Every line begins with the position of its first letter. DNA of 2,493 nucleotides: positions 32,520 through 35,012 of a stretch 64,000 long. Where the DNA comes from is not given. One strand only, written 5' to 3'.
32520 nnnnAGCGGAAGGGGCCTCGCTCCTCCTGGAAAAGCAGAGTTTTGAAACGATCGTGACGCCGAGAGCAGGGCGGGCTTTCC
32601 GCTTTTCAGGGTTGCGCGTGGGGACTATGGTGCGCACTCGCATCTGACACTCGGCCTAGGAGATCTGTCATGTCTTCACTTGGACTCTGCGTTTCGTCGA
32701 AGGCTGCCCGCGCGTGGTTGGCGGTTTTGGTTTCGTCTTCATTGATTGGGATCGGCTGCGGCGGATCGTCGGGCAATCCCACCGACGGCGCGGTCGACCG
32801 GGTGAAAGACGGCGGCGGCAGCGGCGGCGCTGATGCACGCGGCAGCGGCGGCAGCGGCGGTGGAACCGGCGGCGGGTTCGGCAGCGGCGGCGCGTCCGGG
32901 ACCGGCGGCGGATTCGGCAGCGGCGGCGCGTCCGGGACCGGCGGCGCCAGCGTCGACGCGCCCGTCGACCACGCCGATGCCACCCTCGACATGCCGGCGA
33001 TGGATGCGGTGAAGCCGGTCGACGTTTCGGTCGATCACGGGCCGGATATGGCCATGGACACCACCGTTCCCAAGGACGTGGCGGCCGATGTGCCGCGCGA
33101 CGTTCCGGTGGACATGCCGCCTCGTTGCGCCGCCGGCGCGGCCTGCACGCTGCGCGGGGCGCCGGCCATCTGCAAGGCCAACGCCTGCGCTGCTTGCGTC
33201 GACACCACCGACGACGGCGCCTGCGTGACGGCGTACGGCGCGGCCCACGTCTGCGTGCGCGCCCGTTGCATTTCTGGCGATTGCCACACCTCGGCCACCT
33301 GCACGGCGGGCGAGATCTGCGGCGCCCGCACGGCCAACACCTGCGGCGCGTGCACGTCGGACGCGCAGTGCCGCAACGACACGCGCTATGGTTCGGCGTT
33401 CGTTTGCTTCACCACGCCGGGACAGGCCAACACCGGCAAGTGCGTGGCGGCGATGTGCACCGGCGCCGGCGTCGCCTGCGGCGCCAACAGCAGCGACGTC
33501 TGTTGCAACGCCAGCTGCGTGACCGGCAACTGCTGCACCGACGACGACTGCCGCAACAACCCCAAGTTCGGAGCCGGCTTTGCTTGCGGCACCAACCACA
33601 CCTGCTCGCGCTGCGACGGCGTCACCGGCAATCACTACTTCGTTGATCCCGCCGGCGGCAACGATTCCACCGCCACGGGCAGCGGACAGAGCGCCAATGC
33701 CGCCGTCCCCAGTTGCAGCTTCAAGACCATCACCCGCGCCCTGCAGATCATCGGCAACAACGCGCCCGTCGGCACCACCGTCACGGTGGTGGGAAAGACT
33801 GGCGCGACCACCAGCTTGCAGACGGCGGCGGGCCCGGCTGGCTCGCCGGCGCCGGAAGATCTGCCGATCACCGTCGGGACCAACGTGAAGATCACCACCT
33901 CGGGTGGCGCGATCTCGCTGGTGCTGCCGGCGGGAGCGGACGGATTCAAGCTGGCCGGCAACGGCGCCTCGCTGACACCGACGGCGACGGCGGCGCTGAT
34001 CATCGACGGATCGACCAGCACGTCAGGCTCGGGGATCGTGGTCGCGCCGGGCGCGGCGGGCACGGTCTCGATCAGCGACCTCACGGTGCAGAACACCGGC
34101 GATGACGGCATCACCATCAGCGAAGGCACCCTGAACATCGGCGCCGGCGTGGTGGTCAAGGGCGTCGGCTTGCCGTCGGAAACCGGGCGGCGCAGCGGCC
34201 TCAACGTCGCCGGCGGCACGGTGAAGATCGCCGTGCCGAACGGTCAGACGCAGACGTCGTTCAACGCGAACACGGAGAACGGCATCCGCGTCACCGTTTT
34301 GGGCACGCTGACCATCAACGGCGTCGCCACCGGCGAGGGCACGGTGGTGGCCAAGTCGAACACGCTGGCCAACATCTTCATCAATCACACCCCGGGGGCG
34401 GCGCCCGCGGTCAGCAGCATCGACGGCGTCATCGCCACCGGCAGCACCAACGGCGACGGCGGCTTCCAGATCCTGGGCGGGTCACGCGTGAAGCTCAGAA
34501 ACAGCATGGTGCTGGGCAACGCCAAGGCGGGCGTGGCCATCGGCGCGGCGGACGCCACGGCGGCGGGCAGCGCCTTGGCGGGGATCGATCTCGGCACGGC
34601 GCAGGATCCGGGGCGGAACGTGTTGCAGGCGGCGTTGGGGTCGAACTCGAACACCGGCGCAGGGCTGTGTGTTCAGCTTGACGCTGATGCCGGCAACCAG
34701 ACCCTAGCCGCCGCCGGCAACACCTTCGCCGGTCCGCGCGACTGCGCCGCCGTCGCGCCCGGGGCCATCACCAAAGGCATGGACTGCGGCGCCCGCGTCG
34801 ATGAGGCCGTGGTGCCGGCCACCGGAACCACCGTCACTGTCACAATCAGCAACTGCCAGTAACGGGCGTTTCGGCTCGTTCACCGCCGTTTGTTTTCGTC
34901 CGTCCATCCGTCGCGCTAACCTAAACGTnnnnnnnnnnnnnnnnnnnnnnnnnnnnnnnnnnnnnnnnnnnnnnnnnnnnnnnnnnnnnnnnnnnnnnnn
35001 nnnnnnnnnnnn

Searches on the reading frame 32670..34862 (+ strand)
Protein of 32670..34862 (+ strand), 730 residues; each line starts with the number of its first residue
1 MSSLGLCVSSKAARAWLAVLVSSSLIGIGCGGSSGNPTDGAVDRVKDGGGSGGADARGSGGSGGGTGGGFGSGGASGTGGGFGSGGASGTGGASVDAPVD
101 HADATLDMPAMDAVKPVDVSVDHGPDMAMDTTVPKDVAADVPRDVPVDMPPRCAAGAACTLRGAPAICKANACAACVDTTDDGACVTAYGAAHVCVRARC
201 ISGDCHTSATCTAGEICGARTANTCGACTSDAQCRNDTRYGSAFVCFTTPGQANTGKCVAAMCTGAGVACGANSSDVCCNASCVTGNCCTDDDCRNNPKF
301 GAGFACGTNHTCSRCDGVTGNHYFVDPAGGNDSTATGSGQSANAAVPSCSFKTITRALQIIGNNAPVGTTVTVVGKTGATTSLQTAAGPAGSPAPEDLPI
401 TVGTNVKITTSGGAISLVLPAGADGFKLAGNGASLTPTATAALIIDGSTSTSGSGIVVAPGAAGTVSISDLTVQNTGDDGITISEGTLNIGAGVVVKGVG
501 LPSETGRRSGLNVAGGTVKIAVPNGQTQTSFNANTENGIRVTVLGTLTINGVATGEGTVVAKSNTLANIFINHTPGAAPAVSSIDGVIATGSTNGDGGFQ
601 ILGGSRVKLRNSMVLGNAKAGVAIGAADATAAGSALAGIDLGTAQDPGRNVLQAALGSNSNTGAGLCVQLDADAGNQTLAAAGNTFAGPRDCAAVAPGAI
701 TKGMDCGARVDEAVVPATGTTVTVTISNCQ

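Call 7: search_protein_families(library=pfam, proteins=[window:32670-34862:+], max_evalue=0.01)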
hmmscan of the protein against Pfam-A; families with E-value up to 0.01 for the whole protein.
window:32670-34862:+ (730 aa): 0 families

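Call 8: search_protein_families(library=padloc, proteins=[window:32670-34862:+], max_evalue=0.01)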
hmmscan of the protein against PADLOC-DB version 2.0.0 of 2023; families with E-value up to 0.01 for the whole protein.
window:32670-34862:+ (730 aa): 0 families

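Call 9: search_protein_families(library=ncbifam, proteins=[window:32670-34862:+], max_evalue=0.01)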
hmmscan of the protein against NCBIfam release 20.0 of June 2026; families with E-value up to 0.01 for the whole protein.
window:32670-34862:+ (730 aa): 0 families

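Call 17: search_protein_families(library=pfam, proteins=[window:32670-34862:+], max_evalue=10)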
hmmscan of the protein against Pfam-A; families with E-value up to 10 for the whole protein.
window:32670-34862:+ (730 aa): 0 families
